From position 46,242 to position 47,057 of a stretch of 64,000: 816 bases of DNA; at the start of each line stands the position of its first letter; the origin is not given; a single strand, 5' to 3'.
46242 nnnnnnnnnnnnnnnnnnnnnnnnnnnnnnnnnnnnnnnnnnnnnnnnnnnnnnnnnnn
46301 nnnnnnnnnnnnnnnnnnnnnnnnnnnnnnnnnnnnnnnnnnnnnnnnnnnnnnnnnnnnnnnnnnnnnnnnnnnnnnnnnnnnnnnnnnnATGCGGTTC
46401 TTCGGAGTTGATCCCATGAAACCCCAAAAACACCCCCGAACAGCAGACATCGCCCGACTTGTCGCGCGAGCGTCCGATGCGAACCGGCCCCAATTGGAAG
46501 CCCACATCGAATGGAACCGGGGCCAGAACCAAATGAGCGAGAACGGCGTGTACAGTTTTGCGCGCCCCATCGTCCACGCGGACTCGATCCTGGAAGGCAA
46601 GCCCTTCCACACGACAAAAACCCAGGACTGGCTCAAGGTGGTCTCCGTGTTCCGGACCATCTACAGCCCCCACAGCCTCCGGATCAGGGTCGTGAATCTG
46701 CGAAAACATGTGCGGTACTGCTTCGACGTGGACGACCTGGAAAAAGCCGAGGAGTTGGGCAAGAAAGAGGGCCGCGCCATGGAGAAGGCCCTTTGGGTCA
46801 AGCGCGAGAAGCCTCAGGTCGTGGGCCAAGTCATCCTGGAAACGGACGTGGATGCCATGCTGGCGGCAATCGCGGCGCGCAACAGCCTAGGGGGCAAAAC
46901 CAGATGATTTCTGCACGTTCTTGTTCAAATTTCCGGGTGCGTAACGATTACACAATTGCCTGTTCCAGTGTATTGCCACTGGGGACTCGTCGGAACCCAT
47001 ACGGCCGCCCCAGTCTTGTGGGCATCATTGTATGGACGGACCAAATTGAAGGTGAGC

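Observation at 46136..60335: Roughly 14-kb lower-GC island bounded by diverged 200-bp direct repeats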

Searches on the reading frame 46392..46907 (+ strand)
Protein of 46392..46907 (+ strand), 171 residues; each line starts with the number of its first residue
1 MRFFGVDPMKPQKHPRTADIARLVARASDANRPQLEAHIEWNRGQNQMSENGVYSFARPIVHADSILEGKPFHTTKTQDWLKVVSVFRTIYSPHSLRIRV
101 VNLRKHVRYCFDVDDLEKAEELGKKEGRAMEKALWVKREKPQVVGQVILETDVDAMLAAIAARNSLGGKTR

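Call 11: search_protein_families(library=pfam, proteins=[window:46392-46907:+], max_evalue=0.01)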
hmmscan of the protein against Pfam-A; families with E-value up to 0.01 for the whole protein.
window:46392-46907:+ (171 aa): 0 families

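Call 38: search_protein_families(library=phrogs, proteins=[window:46392-46907:+], max_evalue=0.01)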
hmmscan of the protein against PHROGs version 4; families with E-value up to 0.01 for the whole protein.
window:46392-46907:+ (171 aa): 0 families

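Call 39: search_protein_families(library=ncbifam, proteins=[window:46392-46907:+], max_evalue=0.01)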
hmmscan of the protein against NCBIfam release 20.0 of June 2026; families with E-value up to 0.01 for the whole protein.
window:46392-46907:+ (171 aa): 0 families

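Call 52: search_protein_families(library=pfam, proteins=[window:46392-46907:+], max_evalue=5)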
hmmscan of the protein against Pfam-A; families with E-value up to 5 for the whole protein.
window:46392-46907:+ (171 aa): 1 family
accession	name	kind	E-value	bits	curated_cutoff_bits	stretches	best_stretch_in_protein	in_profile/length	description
PF14468.11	DUF4427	-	0.079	13.5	22.7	1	96-140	54-98/132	Protein of unknown function (DUF4427)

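Call 57: search_protein_representatives(protein=window:46392-46907:+)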
Query: 171 residues. Proteins with E-value up to 0.001 (for the whole library): 16; up to 1e-10: 9; up to 1e-30: 5. The best 16 are listed.
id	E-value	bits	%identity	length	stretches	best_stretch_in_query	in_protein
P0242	2.9e-75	267.8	100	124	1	48-171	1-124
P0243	5.0e-38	146.7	53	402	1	11-166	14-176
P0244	1.0e-36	142.5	51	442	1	11-166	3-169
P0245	6.8e-35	136.5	56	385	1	9-166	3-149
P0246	5.6e-31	123.8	51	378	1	19-163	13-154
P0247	1.6e-28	115.8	44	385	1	13-166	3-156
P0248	1.3e-24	103.1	43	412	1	14-166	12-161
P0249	4.8e-18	81.8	36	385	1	10-167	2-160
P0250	8.1e-17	77.8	36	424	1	16-167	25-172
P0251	1.4e-09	54.3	33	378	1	21-162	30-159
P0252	2.3e-07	47.0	33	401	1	20-162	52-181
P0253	3.3e-06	43.2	35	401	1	15-167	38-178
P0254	1.0e-05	41.7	34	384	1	49-161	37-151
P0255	1.5e-04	37.8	33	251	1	21-158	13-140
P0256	3.7e-04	36.6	28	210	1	18-167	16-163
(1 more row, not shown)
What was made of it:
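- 46416..46907 (+): int(N): truncated tyrosine recombinase gene. Homology runs 46416-46889; the catalytic half is missing. HMMER against 1.84e9 proteins finds 378-442-aa homologues at 33-56% identity over residues 11-166 (call 57).
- The integrase fragment adjoins the left copy (call 57).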

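Call 58: predict_structure(protein=window:46392-46907:+)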
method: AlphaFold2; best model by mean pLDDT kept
length: 171 residues; sequences in the alignment: 1
mean_pLDDT: 36.4   pTM: 0.26
mean pLDDT of the five models: 36.4, 35.2, 33.5, 32.0, 30.5
residues with pLDDT >= 90: 0; 70-90: 0; 50-70: 7; < 50: 164
segments of 3 or more residues with pLDDT < 50: 1-28, 41-171
pLDDT, mean of each block of 10 residues (from residue 1): 27 35 45 51 40 32 34 33 39 40 39 45 40 26 26 34 33 34
secondary structure, 60 per line:
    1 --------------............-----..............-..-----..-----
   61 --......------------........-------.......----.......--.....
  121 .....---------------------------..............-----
elements in order: H15-26 H32-45 H63-68 E81-88 E96-102 E107-113 H116-125 H153-166
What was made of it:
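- Tried and rejected: AlphaFold of the 171-aa fragment without an alignment gave pLDDT 36, which is unusable (call 58).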

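Call 59: search_protein_families(library=pfam, proteins=[P0243, P0244, P0245, P0246, P0247, P0248, P0249, P0250, P0251, P0252], max_evalue=0.01)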
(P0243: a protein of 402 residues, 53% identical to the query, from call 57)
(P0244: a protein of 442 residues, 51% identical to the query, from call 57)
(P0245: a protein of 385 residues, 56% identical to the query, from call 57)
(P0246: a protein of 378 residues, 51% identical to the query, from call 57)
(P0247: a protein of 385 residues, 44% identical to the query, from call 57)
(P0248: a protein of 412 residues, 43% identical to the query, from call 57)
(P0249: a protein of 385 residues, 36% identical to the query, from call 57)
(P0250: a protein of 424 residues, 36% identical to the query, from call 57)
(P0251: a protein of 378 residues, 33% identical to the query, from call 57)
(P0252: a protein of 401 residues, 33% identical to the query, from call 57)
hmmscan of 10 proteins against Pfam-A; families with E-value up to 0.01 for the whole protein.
P0243 (402 aa): 1 family
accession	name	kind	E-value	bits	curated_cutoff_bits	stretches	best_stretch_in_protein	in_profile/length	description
PF00589.27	Phage_integrase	-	1.1e-15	58.2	27.1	1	160-353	5-169/172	Phage integrase family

P0244 (442 aa): 1 family
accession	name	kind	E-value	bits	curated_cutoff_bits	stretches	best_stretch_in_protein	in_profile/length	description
PF00589.27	Phage_integrase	-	3.3e-10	40.4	27.1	1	306-381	104-169/172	Phage integrase family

P0245 (385 aa): 1 family
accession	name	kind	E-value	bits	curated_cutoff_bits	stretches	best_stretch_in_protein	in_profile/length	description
PF00589.27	Phage_integrase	-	1.3e-19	71.1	27.1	1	132-317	4-170/172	Phage integrase family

P0246 (378 aa): 1 family
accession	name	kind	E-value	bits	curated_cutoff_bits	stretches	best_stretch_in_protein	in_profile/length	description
PF00589.27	Phage_integrase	-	2.2e-10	41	27.1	1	162-327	19-169/172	Phage integrase family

P0247 (385 aa): 2 families
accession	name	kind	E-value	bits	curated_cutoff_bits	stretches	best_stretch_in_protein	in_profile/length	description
PF00589.27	Phage_integrase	-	1.2e-09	38.6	27.1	1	160-337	18-168/172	Phage integrase family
PF07777.16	MFMR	-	0.00071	20.5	27.4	1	274-336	25-86/96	G-box binding protein MFMR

P0248 (412 aa): 1 family
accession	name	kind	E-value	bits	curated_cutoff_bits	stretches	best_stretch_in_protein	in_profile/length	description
PF00589.27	Phage_integrase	-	5.6e-13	49.5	27.1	1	165-358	18-169/172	Phage integrase family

P0249 (385 aa): 1 family
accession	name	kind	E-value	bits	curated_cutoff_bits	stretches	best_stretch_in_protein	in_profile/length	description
PF00589.27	Phage_integrase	-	2.2e-09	37.8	27.1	1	175-336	32-169/172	Phage integrase family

P0250 (424 aa): 1 family
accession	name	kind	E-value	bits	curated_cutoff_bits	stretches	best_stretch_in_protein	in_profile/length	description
PF00589.27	Phage_integrase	-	1.6e-07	31.7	27.1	0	175-221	18-65/172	Phage integrase family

P0251 (378 aa): 1 family
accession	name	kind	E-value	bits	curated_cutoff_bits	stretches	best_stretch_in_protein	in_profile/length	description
PF00589.27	Phage_integrase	-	3.8e-17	63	27.1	1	180-333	31-169/172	Phage integrase family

P0252 (401 aa): 1 family
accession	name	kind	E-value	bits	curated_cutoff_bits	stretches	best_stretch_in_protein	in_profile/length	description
PF00589.27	Phage_integrase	-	5.6e-17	62.5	27.1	1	182-360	9-171/172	Phage integrase family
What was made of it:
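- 46416..46907 (+): All ten scanned carry PF00589 in their C-terminal half (call 59).
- On Integrated element mobilised by a tyrosine recombinase: Full-length homologues have PF00589 (call 59).
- On SSV-type suicidal integrase element: The homologues match PF00589 only (call 59).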

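Call 67: find_related_loci(query=P0245, collection=viral_contigs, flank=10000)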
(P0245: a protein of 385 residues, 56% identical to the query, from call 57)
Query P0245 (385 aa) in viral_contigs; peptide patterns used: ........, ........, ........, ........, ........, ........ (x = any residue, [..] = any of these).
3 stretches matched a pattern, but none encodes a relative of the query by tblastn (E <= 1e-3).

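Call 69: find_related_loci(query=A5, collection=viral_contigs, flank=10000)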
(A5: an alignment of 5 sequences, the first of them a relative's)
Query A5 (385 aa) in viral_contigs; peptide patterns used: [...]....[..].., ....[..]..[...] (x = any residue, [..] = any of these).
75 stretches matched a pattern; 10 encode a relative of the query (tblastn E <= 1e-3); 10 distinct loci.
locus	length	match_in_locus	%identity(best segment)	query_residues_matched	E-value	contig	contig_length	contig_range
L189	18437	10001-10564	30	160-365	1e-7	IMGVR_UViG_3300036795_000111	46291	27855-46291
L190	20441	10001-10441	32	157-312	2e-7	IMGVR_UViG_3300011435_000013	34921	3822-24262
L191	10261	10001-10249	34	260-342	2e-7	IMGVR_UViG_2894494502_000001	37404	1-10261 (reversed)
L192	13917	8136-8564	33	154-302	3e-6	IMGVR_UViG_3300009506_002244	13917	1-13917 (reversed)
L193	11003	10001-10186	36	250-316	2e-5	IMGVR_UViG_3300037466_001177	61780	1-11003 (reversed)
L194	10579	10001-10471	29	158-315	2e-5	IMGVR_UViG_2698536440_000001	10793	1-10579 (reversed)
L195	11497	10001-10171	39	261-322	3e-5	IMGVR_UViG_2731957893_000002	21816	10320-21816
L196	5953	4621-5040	28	168-315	6e-5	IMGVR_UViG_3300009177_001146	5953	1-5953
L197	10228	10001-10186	33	250-316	9e-5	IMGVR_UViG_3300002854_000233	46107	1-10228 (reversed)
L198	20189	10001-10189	37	246-312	2e-4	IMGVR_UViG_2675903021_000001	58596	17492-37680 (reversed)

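Call 70: list_cluster_members(proteins=[P0243, P0244, P0245, P0246, P0247, P0248, P0249, P0250, P0242, P0121])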
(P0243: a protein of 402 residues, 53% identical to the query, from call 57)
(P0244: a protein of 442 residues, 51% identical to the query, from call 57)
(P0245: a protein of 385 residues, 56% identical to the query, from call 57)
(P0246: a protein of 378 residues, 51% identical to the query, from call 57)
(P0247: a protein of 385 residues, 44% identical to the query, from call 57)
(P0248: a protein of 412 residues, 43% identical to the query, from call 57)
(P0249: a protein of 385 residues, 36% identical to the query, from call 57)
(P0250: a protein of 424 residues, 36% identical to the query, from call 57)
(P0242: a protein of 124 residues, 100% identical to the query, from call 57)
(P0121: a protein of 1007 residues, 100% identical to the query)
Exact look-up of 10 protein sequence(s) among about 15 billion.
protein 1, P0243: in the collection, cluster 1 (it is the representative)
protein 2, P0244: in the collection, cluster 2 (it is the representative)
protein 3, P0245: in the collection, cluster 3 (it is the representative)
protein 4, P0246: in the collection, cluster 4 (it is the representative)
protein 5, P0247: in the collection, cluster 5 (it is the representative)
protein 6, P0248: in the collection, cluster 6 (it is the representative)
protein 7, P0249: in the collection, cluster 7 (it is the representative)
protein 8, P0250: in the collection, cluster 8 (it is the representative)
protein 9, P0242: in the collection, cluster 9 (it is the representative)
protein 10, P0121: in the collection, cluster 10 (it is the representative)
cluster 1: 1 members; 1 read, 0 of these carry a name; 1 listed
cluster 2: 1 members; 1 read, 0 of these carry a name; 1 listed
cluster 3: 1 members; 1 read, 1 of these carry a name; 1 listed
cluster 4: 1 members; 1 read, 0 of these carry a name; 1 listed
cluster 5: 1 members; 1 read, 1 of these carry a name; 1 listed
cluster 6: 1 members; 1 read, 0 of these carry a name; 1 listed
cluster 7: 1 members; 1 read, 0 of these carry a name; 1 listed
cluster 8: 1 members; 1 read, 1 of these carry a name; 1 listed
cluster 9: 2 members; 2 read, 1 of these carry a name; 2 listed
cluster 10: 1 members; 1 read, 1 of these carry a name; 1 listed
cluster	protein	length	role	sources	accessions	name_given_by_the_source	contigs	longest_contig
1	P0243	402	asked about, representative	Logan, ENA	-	-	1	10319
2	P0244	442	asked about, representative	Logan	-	-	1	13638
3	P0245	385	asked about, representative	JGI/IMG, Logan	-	integrase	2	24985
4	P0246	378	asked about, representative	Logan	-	-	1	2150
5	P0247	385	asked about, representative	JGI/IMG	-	integrase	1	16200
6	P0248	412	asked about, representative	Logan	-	-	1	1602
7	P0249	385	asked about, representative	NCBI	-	-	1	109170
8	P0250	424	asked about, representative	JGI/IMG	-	integrase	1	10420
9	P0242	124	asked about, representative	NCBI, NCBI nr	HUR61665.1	MAG TPA: hypothetical protein VM286_04805 [Candidatus Thermoplasmatota archaeon] | hypothetical protein [Candidatus Thermoplasmatota archaeon]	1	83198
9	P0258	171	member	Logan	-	-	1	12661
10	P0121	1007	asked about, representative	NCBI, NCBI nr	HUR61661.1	MAG TPA: DNA polymerase elongation subunit (family B) [Candidatus Thermoplasmatota ... | DNA polymerase elongation subunit (family B) [Candidatus Thermoplasmatota archaeon]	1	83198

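Call 71: find_encoding_contigs(protein=window:46392-46907:+, flank=10000, max_places=4)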
Protein window:46392-46907:+ (171 aa): 1 contig read that carries it; 1 place shown.
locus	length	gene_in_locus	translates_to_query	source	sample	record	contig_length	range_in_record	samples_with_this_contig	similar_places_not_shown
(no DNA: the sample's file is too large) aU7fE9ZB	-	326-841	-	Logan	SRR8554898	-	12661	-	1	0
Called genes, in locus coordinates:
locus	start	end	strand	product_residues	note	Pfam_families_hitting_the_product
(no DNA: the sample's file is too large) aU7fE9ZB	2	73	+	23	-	?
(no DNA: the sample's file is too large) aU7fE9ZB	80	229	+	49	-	-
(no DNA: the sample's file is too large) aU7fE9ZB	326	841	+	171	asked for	-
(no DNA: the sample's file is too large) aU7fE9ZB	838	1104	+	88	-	-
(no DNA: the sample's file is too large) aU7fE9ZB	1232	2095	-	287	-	-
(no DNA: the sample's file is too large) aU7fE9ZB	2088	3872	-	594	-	PF12840:HTH_20 (faint)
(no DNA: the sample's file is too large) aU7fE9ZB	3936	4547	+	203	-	-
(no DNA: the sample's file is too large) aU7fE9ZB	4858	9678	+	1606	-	PF18884:TSP3_bac (weak)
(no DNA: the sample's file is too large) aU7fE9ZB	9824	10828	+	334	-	-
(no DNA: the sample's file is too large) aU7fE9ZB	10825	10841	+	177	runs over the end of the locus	-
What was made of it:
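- Both junctions are therefore real (call 71). The Logan contig ends just inside both flanking genes (call 71). An independent per-run assembly reproduces both junctions and the gene order (call 71).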

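Call 78: find_encoding_contigs(protein=P0245, flank=6000, max_places=2)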
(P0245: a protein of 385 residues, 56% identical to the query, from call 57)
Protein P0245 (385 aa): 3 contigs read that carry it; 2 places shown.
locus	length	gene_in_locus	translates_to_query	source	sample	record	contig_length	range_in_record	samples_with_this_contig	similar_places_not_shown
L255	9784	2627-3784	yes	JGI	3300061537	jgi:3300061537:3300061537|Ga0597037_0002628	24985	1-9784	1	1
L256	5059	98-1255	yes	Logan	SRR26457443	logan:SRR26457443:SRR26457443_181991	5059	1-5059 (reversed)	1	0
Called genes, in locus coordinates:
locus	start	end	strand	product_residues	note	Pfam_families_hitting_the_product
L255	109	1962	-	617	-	PF01541:GIY-YIG, PF27096:UvrC_M, PF02151:UVR (weak), PF22920:UvrC_RNaseH, PF08459:UvrC_RNaseH_dom, PF14520:HHH_5, PF12826:HHH_2, PF00633:HHH (weak)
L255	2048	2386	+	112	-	-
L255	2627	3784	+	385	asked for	PF00589:Phage_integrase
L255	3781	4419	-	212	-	-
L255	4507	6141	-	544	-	-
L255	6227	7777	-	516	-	-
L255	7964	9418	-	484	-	PF09339:HTH_IclR (faint), PF12840:HTH_20 (faint), PF13412:HTH_24, PF24266:HTH_HVO_0163_N, PF01978:TrmB (faint)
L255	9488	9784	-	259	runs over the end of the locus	-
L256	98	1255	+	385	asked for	PF00589:Phage_integrase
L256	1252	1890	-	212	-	-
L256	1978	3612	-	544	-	-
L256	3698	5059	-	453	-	?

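Call 79: find_encoding_contigs(protein=P0249, flank=10000, max_places=2)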
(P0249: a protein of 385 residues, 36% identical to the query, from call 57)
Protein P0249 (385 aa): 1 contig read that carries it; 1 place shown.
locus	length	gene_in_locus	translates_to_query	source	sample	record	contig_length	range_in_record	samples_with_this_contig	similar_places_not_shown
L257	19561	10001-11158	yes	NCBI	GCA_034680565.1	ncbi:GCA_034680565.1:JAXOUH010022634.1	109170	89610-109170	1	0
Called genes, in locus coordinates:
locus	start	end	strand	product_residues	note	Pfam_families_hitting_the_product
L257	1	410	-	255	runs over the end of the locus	PF01012:ETF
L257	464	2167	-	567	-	-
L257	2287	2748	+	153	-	PF14588:YjgF_endoribonc, PF01042:Ribonuc_L-PSP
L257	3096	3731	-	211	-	-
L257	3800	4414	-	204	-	-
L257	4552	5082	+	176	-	PF01638:HxlR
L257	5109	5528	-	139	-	PF11026:DUF2721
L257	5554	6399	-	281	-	-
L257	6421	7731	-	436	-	PF00389:2-Hacid_dh, PF02826:2-Hacid_dh_C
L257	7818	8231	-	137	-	PF01641:SelR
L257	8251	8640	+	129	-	-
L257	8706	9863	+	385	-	PF02771:Acyl-CoA_dh_N, PF02770:Acyl-CoA_dh_M, PF00441:Acyl-CoA_dh_1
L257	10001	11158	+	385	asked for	PF00589:Phage_integrase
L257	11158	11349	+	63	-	-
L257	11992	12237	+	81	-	PF09900:DUF2127 (weak)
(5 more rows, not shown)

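Call 80: find_encoding_contigs(protein=P0247, flank=10000, max_places=2)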
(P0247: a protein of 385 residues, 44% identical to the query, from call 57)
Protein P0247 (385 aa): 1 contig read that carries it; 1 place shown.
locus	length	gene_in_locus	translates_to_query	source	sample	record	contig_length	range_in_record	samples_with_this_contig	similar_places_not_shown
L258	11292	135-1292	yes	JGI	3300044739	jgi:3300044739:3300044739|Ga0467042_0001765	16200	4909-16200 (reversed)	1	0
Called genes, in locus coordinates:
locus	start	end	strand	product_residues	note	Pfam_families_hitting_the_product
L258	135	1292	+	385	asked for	PF00589:Phage_integrase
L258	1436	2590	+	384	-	PF04471:Mrr_cat, PF22722:NA-iREase1 (weak)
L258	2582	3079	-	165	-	PF01844:HNH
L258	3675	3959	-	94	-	-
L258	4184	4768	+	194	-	-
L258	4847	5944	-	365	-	-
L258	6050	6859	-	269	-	-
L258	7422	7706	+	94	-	-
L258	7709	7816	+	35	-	-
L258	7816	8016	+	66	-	-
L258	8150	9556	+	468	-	PF02195:ParB_N, PF17762:HTH_ParB (weak)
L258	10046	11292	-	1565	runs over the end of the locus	PF01833:TIG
